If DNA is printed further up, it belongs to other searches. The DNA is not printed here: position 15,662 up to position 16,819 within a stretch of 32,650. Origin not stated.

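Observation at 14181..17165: Candidate undescribed nucleotide-modifying system: PadR + small protein | nucleotidyltransferase + viperin-like radical SAM (CX5CX2C) | convergent Nudix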

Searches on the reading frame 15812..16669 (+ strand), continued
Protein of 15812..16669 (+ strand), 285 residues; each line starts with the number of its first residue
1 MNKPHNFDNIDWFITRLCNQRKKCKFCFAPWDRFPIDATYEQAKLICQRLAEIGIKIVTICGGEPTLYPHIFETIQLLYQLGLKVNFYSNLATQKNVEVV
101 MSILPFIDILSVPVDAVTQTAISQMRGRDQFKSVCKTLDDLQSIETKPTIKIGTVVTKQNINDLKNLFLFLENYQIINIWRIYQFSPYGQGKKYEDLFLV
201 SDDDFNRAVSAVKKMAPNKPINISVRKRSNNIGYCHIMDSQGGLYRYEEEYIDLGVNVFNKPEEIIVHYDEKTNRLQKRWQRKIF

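Call 35: search_protein_families(library=ncbifam, proteins=[L003:7983-8810:+, L004:1864-2775:+, L006:7992-8816:+, L052:1494-2330:+, L053:3395-4255:+, L010:7227-9056:+, P0039, P0034, P0005], max_evalue=1e-8)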
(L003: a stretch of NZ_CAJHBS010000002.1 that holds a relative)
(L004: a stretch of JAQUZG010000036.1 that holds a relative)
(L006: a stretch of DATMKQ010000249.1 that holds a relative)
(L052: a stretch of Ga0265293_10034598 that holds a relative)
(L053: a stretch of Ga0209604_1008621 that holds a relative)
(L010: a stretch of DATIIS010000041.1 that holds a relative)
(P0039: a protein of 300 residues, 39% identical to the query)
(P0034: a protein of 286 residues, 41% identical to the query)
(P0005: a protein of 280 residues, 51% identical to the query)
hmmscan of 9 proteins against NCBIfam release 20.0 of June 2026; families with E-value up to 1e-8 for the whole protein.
L003:7983-8810:+ (275 aa): 34 families (the best 25 are shown)
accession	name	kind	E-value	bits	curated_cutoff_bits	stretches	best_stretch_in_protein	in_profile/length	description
NF038283.1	viperin_w_prok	equivalog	5.1e-29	101.3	180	1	8-257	3-269/281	viperin family antiviral radical SAM protein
TIGR02666.1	moaA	equivalog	1e-19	70.7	284.05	1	13-177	16-194/336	GTP 3',8-cyclase MoaA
TIGR02668.1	moaA_archaeal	equivalog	1.3e-19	70.3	325.25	1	13-188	16-199/303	GTP 3',8-cyclase MoaA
NF001199.0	PRK00164.2-1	equivalog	7.2e-19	68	231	1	13-180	18-189/308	GTP 3',8-cyclase MoaA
TIGR04053.2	TIGR04053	equivalog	6.1e-18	65.2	395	1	6-199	7-210/366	TIGR04053 family radical SAM/SPASM domain-containing protein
TIGR04545.1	rSAM_ahbD_hemeb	equivalog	1.6e-16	60.7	500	1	9-197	2-196/339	heme b synthase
TIGR04317.1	W_rSAM_matur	equivalog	1.8e-16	60.2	380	1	13-196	10-206/349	tungsten cofactor oxidoreductase radical SAM maturase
TIGR04251.1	SCM_rSAM_ScmF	equivalog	3.8e-16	59.4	400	1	8-164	5-174/353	SynChlorMet cassette radical SAM/SPASM protein ScmF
NF050035.1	rSAM_WgK_link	exception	4.6e-16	58.8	650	1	5-158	7-167/367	radical SAM/SPASM peptide maturase WgkB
TIGR04133.1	rSAM_w_lipo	hypoth_equivalog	6.2e-16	58.3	425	1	8-197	25-223/350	TIGR04133 family radical SAM/SPASM protein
TIGR04055.1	rSAM_NirJ2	equivalog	8e-15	55.2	500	1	9-184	2-184/326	putative heme d1 biosynthesis radical SAM protein NirJ2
TIGR04303.1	GeoRSP_rSAM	equivalog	1.1e-14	54.8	400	1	3-195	1-197/325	GeoRSP system radical SAM/SPASM protein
TIGR03962.1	mycofact_rSAM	equivalog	4.6e-14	52.3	265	1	3-178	8-188/339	mycofactocin radical SAM maturase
NF045574.1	sacti_mat_StsB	exception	4.8e-14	52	625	1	11-197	100-289/466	StsB family radical SAM/SPASM domain sactipeptide maturase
TIGR04250.1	SCM_rSAM_ScmE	equivalog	1.9e-13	50.1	400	1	6-162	2-165/358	SynChlorMet cassette radical SAM/SPASM protein ScmE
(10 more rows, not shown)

L004:1864-2775:+ (303 aa): 14 families
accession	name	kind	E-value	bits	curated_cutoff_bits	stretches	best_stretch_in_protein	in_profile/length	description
NF038283.1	viperin_w_prok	equivalog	4.5e-22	78.5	180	1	16-258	8-249/281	viperin family antiviral radical SAM protein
NF045574.1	sacti_mat_StsB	exception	1.8e-13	50.2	625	1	16-201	102-279/466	StsB family radical SAM/SPASM domain sactipeptide maturase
TIGR04317.1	W_rSAM_matur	equivalog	2e-13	50.2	380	1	14-173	8-173/349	tungsten cofactor oxidoreductase radical SAM maturase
TIGR04250.1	SCM_rSAM_ScmE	equivalog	2.6e-13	49.6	400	1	11-174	4-168/358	SynChlorMet cassette radical SAM/SPASM protein ScmE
TIGR02495.1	NrdG2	equivalog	3.6e-13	49.3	131.15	1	20-157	26-166/193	anaerobic ribonucleoside-triphosphate reductase activating protein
TIGR04133.1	rSAM_w_lipo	hypoth_equivalog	1.3e-11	44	425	1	16-225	30-233/350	TIGR04133 family radical SAM/SPASM protein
TIGR02666.1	moaA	equivalog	3.7e-11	42.6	284.05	1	16-180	16-189/336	GTP 3',8-cyclase MoaA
TIGR03963.1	rSAM_QueE_Clost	equivalog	1.1e-10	41.6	260.1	1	19-105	28-114/219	putative 7-carboxy-7-deazaguanine synthase QueE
TIGR02668.1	moaA_archaeal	equivalog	1.1e-10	41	325.25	1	12-171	12-173/303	GTP 3',8-cyclase MoaA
NF001199.0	PRK00164.2-1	equivalog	3.7e-10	39.4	231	1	8-220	10-216/308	GTP 3',8-cyclase MoaA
TIGR04084.1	rSAM_AF0577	subfamily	3.9e-10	39.2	225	1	17-229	4-197/347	TIGR04084 family radical SAM/SPASM domain-containing protein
TIGR04251.1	SCM_rSAM_ScmF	equivalog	4.4e-10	39.5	400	1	18-142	12-142/353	SynChlorMet cassette radical SAM/SPASM protein ScmF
TIGR04403.1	rSAM_skfB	equivalog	1.5e-09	37.1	300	1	16-269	110-363/402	sporulation killing factor system radical SAM maturase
NF041707.1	rSAM_YhhB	equivalog_domain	2.9e-09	36.3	445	1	19-154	11-165/369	cyclophane-forming radical SAM/SPASM peptide maturase YhhB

L006:7992-8816:+ (274 aa): 25 families
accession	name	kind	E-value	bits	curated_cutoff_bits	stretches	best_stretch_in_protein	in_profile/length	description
NF038283.1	viperin_w_prok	equivalog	2.8e-25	89.1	180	1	4-259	3-272/281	viperin family antiviral radical SAM protein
TIGR04303.1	GeoRSP_rSAM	equivalog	1.7e-20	73.8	400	1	5-172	7-175/325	GeoRSP system radical SAM/SPASM protein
TIGR04545.1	rSAM_ahbD_hemeb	equivalog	6.4e-20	71.9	500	1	5-178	2-179/339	heme b synthase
TIGR04051.1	rSAM_NirJ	equivalog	1.6e-19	70.1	515.45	1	3-189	2-193/354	heme d1 biosynthesis radical SAM protein NirJ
TIGR04546.1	rSAM_ahbC_deAc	equivalog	1e-18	67.3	650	1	3-167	39-206/390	12,18-didecarboxysiroheme deacetylase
TIGR04055.1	rSAM_NirJ2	equivalog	2.4e-17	63.5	500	1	5-158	2-158/326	putative heme d1 biosynthesis radical SAM protein NirJ2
TIGR02666.1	moaA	equivalog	1.1e-16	60.7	284.05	1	10-212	17-230/336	GTP 3',8-cyclase MoaA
TIGR04053.2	TIGR04053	equivalog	4e-16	59.2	395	1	7-178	12-190/366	TIGR04053 family radical SAM/SPASM domain-containing protein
NF045574.1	sacti_mat_StsB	exception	6.3e-15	55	625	1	9-183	102-278/466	StsB family radical SAM/SPASM domain sactipeptide maturase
TIGR04347.1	pseudo_SAM_Halo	equivalog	2.7e-14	53.2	525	1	3-181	38-221/390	TIGR04347 family pseudo-SAM/SPASM protein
TIGR03470.1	HpnH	equivalog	9.2e-14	51.2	225.05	1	12-164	37-190/318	adenosyl-hopene transferase HpnH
TIGR04133.1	rSAM_w_lipo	hypoth_equivalog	1.7e-13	50.3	425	1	9-198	30-225/350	TIGR04133 family radical SAM/SPASM protein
TIGR02668.1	moaA_archaeal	equivalog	2e-13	50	325.25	1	9-181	16-193/303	GTP 3',8-cyclase MoaA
TIGR04054.1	rSAM_NirJ1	equivalog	3.9e-13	48.8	650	1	3-165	36-201/387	putative heme d1 biosynthesis radical SAM protein NirJ1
TIGR04103.1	rSAM_nif11_3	equivalog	4e-13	48.7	725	1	7-171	9-175/412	nif11-class peptide radical SAM maturase 3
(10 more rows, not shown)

L052:1494-2330:+ (278 aa): 35 families (the best 25 are shown)
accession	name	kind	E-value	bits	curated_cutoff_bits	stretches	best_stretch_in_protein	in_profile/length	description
NF038283.1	viperin_w_prok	equivalog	1.1e-34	119.9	180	1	2-260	2-267/281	viperin family antiviral radical SAM protein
TIGR02666.1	moaA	equivalog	1.6e-21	76.6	284.05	1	7-203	15-219/336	GTP 3',8-cyclase MoaA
TIGR02668.1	moaA_archaeal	equivalog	4e-21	75.3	325.25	1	6-207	14-217/303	GTP 3',8-cyclase MoaA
TIGR04317.1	W_rSAM_matur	equivalog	9.4e-20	71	380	1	3-164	5-174/349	tungsten cofactor oxidoreductase radical SAM maturase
NF001199.0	PRK00164.2-1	equivalog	1.2e-18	67.3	231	1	6-204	16-217/308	GTP 3',8-cyclase MoaA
TIGR03977.1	rSAM_pair_HxsC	equivalog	3.6e-17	62.2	267.9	1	7-203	30-232/292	His-Xaa-Ser system radical SAM maturase HxsC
TIGR02495.1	NrdG2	equivalog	1.3e-15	57.3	131.15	1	11-167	25-182/193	anaerobic ribonucleoside-triphosphate reductase activating protein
NF045702.1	rSAM_GDGT_ether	equivalog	2.3e-15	56.2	450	1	6-181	90-270/486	tetraether lipid synthase Tes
TIGR04055.1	rSAM_NirJ2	equivalog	2.7e-15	56.7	500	1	4-212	2-209/326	putative heme d1 biosynthesis radical SAM protein NirJ2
TIGR04054.1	rSAM_NirJ1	equivalog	3e-14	52.4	650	1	3-159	37-195/387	putative heme d1 biosynthesis radical SAM protein NirJ1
TIGR04251.1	SCM_rSAM_ScmF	equivalog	8.9e-14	51.6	400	1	2-157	4-165/353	SynChlorMet cassette radical SAM/SPASM protein ScmF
TIGR04133.1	rSAM_w_lipo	hypoth_equivalog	4.3e-13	48.9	425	1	6-204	28-229/350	TIGR04133 family radical SAM/SPASM protein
TIGR04084.1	rSAM_AF0577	subfamily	8.3e-13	48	225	1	8-136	3-130/347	TIGR04084 family radical SAM/SPASM domain-containing protein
TIGR04051.1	rSAM_NirJ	equivalog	9e-13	47.9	515.45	1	3-174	3-172/354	heme d1 biosynthesis radical SAM protein NirJ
TIGR04278.1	viperin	exception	1.2e-12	47.6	450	1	4-204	61-270/347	antiviral radical SAM protein viperin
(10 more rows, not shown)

L053:3395-4255:+ (286 aa): 32 families (the best 25 are shown)
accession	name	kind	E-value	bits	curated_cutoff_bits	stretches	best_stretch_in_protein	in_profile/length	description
NF038283.1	viperin_w_prok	equivalog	2.2e-29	102.5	180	1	7-262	3-262/281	viperin family antiviral radical SAM protein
TIGR04054.1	rSAM_NirJ1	equivalog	8.3e-19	67.4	650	1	7-164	37-195/387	putative heme d1 biosynthesis radical SAM protein NirJ1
TIGR03962.1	mycofact_rSAM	equivalog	1.7e-18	66.9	265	1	11-162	17-169/339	mycofactocin radical SAM maturase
TIGR04545.1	rSAM_ahbD_hemeb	equivalog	8.5e-18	64.9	500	1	10-211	4-202/339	heme b synthase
TIGR04317.1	W_rSAM_matur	equivalog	2.8e-17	62.9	380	1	10-164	8-169/349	tungsten cofactor oxidoreductase radical SAM maturase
TIGR02666.1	moaA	equivalog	3.9e-17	62.2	284.05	1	10-218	14-227/336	GTP 3',8-cyclase MoaA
NF045574.1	sacti_mat_StsB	exception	4.3e-17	62.1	625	1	10-200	100-286/466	StsB family radical SAM/SPASM domain sactipeptide maturase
TIGR04546.1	rSAM_ahbC_deAc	equivalog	7e-17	61.3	650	1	5-233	38-268/390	12,18-didecarboxysiroheme deacetylase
TIGR04250.1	SCM_rSAM_ScmE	equivalog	1.7e-16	60.1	400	1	8-169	5-168/358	SynChlorMet cassette radical SAM/SPASM protein ScmE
TIGR04347.1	pseudo_SAM_Halo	equivalog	5.2e-16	58.9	525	1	3-168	35-201/390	TIGR04347 family pseudo-SAM/SPASM protein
TIGR02668.1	moaA_archaeal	equivalog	5.9e-16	58.3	325.25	1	9-170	13-177/303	GTP 3',8-cyclase MoaA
TIGR04133.1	rSAM_w_lipo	hypoth_equivalog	7.2e-16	58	425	1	13-215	31-233/350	TIGR04133 family radical SAM/SPASM protein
TIGR04053.2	TIGR04053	equivalog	1e-15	57.9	395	1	6-210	8-210/366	TIGR04053 family radical SAM/SPASM domain-containing protein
TIGR04051.1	rSAM_NirJ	equivalog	1.1e-15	57.5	515.45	1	11-163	7-160/354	heme d1 biosynthesis radical SAM protein NirJ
NF050035.1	rSAM_WgK_link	exception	2.4e-15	56.4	650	1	5-161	8-166/367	radical SAM/SPASM peptide maturase WgkB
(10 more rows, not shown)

L010:7227-9056:+ (609 aa): 14 families
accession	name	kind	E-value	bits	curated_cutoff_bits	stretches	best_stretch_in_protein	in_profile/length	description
NF038283.1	viperin_w_prok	equivalog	7.4e-24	84.4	180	1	257-528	2-267/281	viperin family antiviral radical SAM protein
TIGR02666.1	moaA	equivalog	1.6e-16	60.2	284.05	1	263-463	16-207/336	GTP 3',8-cyclase MoaA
TIGR02668.1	moaA_archaeal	equivalog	6.7e-15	54.8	325.25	1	263-464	16-202/303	GTP 3',8-cyclase MoaA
TIGR04546.1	rSAM_ahbC_deAc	equivalog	3.2e-13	49.2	650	1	253-439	35-204/390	12,18-didecarboxysiroheme deacetylase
TIGR04051.1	rSAM_NirJ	equivalog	2e-12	46.7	515.45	1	256-467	1-198/354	heme d1 biosynthesis radical SAM protein NirJ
TIGR04545.1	rSAM_ahbD_hemeb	equivalog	4.9e-12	45.9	500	1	259-444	2-171/339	heme b synthase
NF045574.1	sacti_mat_StsB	exception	4.1e-11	42.4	625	1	243-451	82-272/466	StsB family radical SAM/SPASM domain sactipeptide maturase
TIGR04347.1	pseudo_SAM_Halo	equivalog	4.9e-11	42.5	525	1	234-457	14-223/390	TIGR04347 family pseudo-SAM/SPASM protein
NF001199.0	PRK00164.2-1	equivalog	7.2e-10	38.5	231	1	263-436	18-176/308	GTP 3',8-cyclase MoaA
NF049973.1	radical_Rv1681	equivalog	1.7e-09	37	380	1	250-437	63-236/326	Rv1681 family radical SAM protein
TIGR04054.1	rSAM_NirJ1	equivalog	1.9e-09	36.6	650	1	253-439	32-201/387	putative heme d1 biosynthesis radical SAM protein NirJ1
TIGR04053.2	TIGR04053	equivalog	4.5e-09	36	395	1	256-445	6-183/366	TIGR04053 family radical SAM/SPASM domain-containing protein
TIGR04251.1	SCM_rSAM_ScmF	equivalog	5.2e-09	36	400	1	259-435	6-169/353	SynChlorMet cassette radical SAM/SPASM protein ScmF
NF045646.2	rSAM_Se_TrsS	equivalog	9.5e-09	34.3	490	0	263-434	92-250/441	radical SAM (seleno)protein TrsS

P0039 (300 aa): 17 families
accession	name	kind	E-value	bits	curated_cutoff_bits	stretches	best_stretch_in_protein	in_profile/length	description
NF038283.1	viperin_w_prok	equivalog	1.5e-20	73.6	180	1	23-264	2-245/281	viperin family antiviral radical SAM protein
TIGR03962.1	mycofact_rSAM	equivalog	1.7e-15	57.1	265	1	25-207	14-192/339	mycofactocin radical SAM maturase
TIGR04053.2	TIGR04053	equivalog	9.3e-14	51.4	395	1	26-231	11-214/366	TIGR04053 family radical SAM/SPASM domain-containing protein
TIGR04545.1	rSAM_ahbD_hemeb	equivalog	1.2e-13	51.2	500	1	25-234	2-208/339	heme b synthase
TIGR04250.1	SCM_rSAM_ScmE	equivalog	2.1e-12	46.6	400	1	23-241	3-220/358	SynChlorMet cassette radical SAM/SPASM protein ScmE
TIGR04054.1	rSAM_NirJ1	equivalog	2.3e-12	46.3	650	1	25-190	38-202/387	putative heme d1 biosynthesis radical SAM protein NirJ1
TIGR04317.1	W_rSAM_matur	equivalog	9.1e-12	44.7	380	1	29-188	10-174/349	tungsten cofactor oxidoreductase radical SAM maturase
TIGR04055.1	rSAM_NirJ2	equivalog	5.1e-11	42.7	500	1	25-228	2-201/326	putative heme d1 biosynthesis radical SAM protein NirJ2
NF045574.1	sacti_mat_StsB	exception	6.6e-11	41.7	625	1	24-208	97-277/466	StsB family radical SAM/SPASM domain sactipeptide maturase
TIGR03977.1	rSAM_pair_HxsC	equivalog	2e-10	40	267.9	1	27-227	29-232/292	His-Xaa-Ser system radical SAM maturase HxsC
TIGR04546.1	rSAM_ahbC_deAc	equivalog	3.8e-10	39.1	650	1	24-187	40-202/390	12,18-didecarboxysiroheme deacetylase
NF033640.1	N_Twi_rSAM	subfamily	2.9e-09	36.5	170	1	37-195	159-307/398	twitch domain-containing radical SAM protein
TIGR04051.1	rSAM_NirJ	equivalog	3.6e-09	36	515.45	1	27-185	6-163/354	heme d1 biosynthesis radical SAM protein NirJ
NF045646.2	rSAM_Se_TrsS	equivalog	4.2e-09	35.4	490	1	29-186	92-252/441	radical SAM (seleno)protein TrsS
NF050035.1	rSAM_WgK_link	exception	6.8e-09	35.2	650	1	25-195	11-178/367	radical SAM/SPASM peptide maturase WgkB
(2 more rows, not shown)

P0034 (286 aa): 29 families (the best 25 are shown)
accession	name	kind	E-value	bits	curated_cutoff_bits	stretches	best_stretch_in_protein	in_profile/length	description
NF038283.1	viperin_w_prok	equivalog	1.3e-30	106.5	180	1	17-271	3-269/281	viperin family antiviral radical SAM protein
TIGR04317.1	W_rSAM_matur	equivalog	5.9e-22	78.2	380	1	22-212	10-212/349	tungsten cofactor oxidoreductase radical SAM maturase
NF001199.0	PRK00164.2-1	equivalog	6.8e-19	68.1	231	1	12-222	8-225/308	GTP 3',8-cyclase MoaA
TIGR02668.1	moaA_archaeal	equivalog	2.9e-18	65.9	325.25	1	12-222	6-222/303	GTP 3',8-cyclase MoaA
TIGR02666.1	moaA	equivalog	3.1e-17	62.6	284.05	1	12-221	6-227/336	GTP 3',8-cyclase MoaA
TIGR04545.1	rSAM_ahbD_hemeb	equivalog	5.1e-16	59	500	1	18-243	2-228/339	heme b synthase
TIGR04053.2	TIGR04053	equivalog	6.5e-16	58.5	395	1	19-239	11-236/366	TIGR04053 family radical SAM/SPASM domain-containing protein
TIGR04051.1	rSAM_NirJ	equivalog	1.1e-15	57.5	515.45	1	20-194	6-184/354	heme d1 biosynthesis radical SAM protein NirJ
TIGR04055.1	rSAM_NirJ2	equivalog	2e-14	53.9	500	1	18-215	2-202/326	putative heme d1 biosynthesis radical SAM protein NirJ2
TIGR04133.1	rSAM_w_lipo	hypoth_equivalog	4.8e-13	48.8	425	1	14-211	22-226/350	TIGR04133 family radical SAM/SPASM protein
NF050035.1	rSAM_WgK_link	exception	8e-13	48.1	650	1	18-224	11-220/367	radical SAM/SPASM peptide maturase WgkB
TIGR02495.1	NrdG2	equivalog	1.2e-12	47.6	131.15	1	25-177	25-185/193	anaerobic ribonucleoside-triphosphate reductase activating protein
NF045574.1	sacti_mat_StsB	exception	1.2e-12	47.4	625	1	11-199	91-282/466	StsB family radical SAM/SPASM domain sactipeptide maturase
TIGR04278.1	viperin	exception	3.7e-12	45.9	450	1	11-233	54-281/347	antiviral radical SAM protein viperin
NF045702.1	rSAM_GDGT_ether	equivalog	4.7e-12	45.3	450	1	22-175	92-256/486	tetraether lipid synthase Tes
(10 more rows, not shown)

P0005 (280 aa): 6 families
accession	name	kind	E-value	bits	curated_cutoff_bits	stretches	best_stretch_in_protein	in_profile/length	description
NF038283.1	viperin_w_prok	equivalog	8.9e-15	54.6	180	1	8-245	4-245/281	viperin family antiviral radical SAM protein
TIGR04053.2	TIGR04053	equivalog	2.3e-11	43.6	395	1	10-191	12-194/366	TIGR04053 family radical SAM/SPASM domain-containing protein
TIGR04545.1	rSAM_ahbD_hemeb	equivalog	6e-10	39.1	500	1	9-216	3-207/339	heme b synthase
TIGR04133.1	rSAM_w_lipo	hypoth_equivalog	6.6e-09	35.1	425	1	6-223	24-241/350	TIGR04133 family radical SAM/SPASM protein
NF045574.1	sacti_mat_StsB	exception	6.7e-09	35.1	625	1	10-194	100-280/466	StsB family radical SAM/SPASM domain sactipeptide maturase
TIGR04051.1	rSAM_NirJ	equivalog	8.8e-09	34.8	515.45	0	10-178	6-171/354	heme d1 biosynthesis radical SAM protein NirJ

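Call 38: search_protein_families(library=pfam, proteins=[L010:7227-9056:+, L041:1618-2103:-, L042:4165-4638:+, L045:4268-4735:+, L003:8789-9853:+, L006:8844-9692:+, L004:1284-1823:-, L053:4913-5476:+, L052:3979-4638:+, L053:4164-4901:+], max_evalue=0.001)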
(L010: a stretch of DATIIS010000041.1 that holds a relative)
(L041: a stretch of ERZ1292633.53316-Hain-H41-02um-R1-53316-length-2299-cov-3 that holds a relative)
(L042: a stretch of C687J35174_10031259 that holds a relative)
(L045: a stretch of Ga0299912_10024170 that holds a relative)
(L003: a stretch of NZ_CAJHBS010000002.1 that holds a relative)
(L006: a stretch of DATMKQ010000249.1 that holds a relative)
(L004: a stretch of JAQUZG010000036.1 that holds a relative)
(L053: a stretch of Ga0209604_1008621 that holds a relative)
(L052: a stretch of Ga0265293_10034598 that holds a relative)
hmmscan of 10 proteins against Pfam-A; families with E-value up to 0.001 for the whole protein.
L010:7227-9056:+ (609 aa): 1 family
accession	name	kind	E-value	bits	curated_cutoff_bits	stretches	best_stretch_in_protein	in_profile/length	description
PF04055.27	Radical_SAM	-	4.6e-21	76.1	29.5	1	263-433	3-164/166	Radical SAM superfamily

L041:1618-2103:- (161 aa): 2 families
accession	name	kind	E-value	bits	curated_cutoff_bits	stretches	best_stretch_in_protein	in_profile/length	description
PF11969.13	DcpS_C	-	9.1e-06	26.6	24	1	41-141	2-100/114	Scavenger mRNA decapping enzyme C-term binding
PF01230.28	HIT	-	0.00053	21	21.5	0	62-141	14-93/98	HIT domain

L042:4165-4638:+ (157 aa): 1 family
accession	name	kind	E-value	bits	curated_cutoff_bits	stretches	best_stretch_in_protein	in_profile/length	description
PF00293.34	NUDIX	-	2.8e-09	37.5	21.1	1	28-125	14-118/134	NUDIX domain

L045:4268-4735:+ (155 aa): 2 families
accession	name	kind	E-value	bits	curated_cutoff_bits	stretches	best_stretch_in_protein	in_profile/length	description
PF00293.34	NUDIX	-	4.6e-22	78.9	21.1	1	23-139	7-127/134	NUDIX domain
PF14815.12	NUDIX_4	-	6e-05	23.2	35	1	23-133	2-106/113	NUDIX domain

L003:8789-9853:+ (354 aa): 1 family
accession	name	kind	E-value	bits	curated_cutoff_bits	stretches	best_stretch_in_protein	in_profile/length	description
PF00586.29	AIRS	-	1.9e-17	64.2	24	1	37-150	2-112/112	AIR synthase related protein, N-terminal domain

L006:8844-9692:+ (282 aa): 1 family
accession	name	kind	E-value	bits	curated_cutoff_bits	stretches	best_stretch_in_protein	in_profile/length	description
PF00294.29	PfkB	-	4.6e-16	59.4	25.8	1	24-262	33-297/302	pfkB family carbohydrate kinase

L004:1284-1823:- (179 aa): 1 family
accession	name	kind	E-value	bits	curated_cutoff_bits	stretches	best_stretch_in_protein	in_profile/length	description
PF01467.32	CTP_transf_like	-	1.1e-07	32.6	21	1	7-41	2-37/133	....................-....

L053:4913-5476:+ (187 aa): 1 family
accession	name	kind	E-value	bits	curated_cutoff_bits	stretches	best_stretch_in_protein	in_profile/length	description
PF01725.21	Ham1p_like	-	1.4e-13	51.6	22.5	1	6-156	1-160/186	Ham1 family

L052:3979-4638:+ (219 aa): 0 families

L053:4164-4901:+ (245 aa): 0 families

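Call 40: search_dna_similar(query=P0039, collection=plasmids, mode=protein, max_rows=15)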
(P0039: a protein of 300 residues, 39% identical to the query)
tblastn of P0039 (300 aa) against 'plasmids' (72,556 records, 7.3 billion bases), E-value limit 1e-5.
Records with a match: 27; places in all: 29; records where one place covers at least 80% of the query: 6.
Best place of each record, by identity: <60% 27.
By first word of the organism name: Bacillus 14; Clostridium 2; Escherichia 2; Methanomethylovorans 1; Candidatus 1; Halolamina 1; Haloterrigena 1; Thermomicrobium 1; Tsukamurella 1; Campylobacter 1; and 2 more.
By predicted mobility (MOB-suite, as given by PLSDB): non-mobilizable 19; conjugative 5; mobilizable 3.
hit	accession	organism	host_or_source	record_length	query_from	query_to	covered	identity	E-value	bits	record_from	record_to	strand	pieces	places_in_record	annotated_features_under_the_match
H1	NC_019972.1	Methanomethylovorans hollandica DSM 15978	-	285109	23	294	91%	28.4%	4e-10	68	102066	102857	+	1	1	viperin family antiviral radical SAM protein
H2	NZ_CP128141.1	Bacillus mycoides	bacterial isolate,field soil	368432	6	256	84%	24.2%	2e-7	59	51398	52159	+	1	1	radical SAM protein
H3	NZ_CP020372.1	Candidatus Thiodictyon syntrophicum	meromictic lake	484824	23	291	90%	22.5%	6e-7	58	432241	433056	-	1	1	viperin family antiviral radical SAM protein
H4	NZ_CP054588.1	Halolamina sp. CBA1230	solar salt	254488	24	262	80%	25.2%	4e-10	68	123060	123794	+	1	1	mftC: mycofactocin radical SAM maturase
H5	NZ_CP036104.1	Bacillus mycoides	cell culture,soil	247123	6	256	84%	23.7%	8e-7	58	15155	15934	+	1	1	radical SAM protein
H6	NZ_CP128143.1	Bacillus mycoides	bacterial isolate,field soil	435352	6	256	84%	23.7%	8e-7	58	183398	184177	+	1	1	radical SAM/SPASM domain-containing protein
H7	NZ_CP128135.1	Bacillus mycoides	bacterial isolate,field soil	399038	6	256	84%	23.7%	9e-7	58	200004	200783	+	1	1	radical SAM protein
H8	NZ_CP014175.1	Clostridium argentinense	Microbial isolate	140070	15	211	66%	28.7%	7e-10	67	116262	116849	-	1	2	radical SAM protein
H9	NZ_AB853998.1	Clostridium argentinense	-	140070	15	211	66%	28.7%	7e-10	67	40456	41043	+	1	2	radical SAM protein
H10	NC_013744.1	Haloterrigena turkmenica DSM 5511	-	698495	24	221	66%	27.6%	8e-12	73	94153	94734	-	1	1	mftC: mycofactocin radical SAM maturase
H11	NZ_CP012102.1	Bacillus thuringiensis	whole organism,soil sample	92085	24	256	78%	23.4%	6e-6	55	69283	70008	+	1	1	radical SAM protein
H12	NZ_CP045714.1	Escherichia coli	Homo sapiens,feces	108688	25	224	67%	25.5%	5e-9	65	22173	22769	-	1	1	radical SAM protein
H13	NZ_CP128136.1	Bacillus mycoides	bacterial isolate,field soil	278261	27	233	69%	24.5%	2e-7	60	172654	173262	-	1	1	TIGR04053 family radical SAM/SPASM domain-containing protein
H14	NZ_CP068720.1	Bacillus cereus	Angelica sinensis Dlies,single cell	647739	27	233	69%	24.5%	3e-7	59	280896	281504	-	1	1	TIGR04053 family radical SAM/SPASM domain-containing protein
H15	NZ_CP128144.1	Bacillus mycoides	bacterial isolate,field soil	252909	27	233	69%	24.5%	4e-7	59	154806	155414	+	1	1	TIGR04053 family radical SAM/SPASM domain-containing protein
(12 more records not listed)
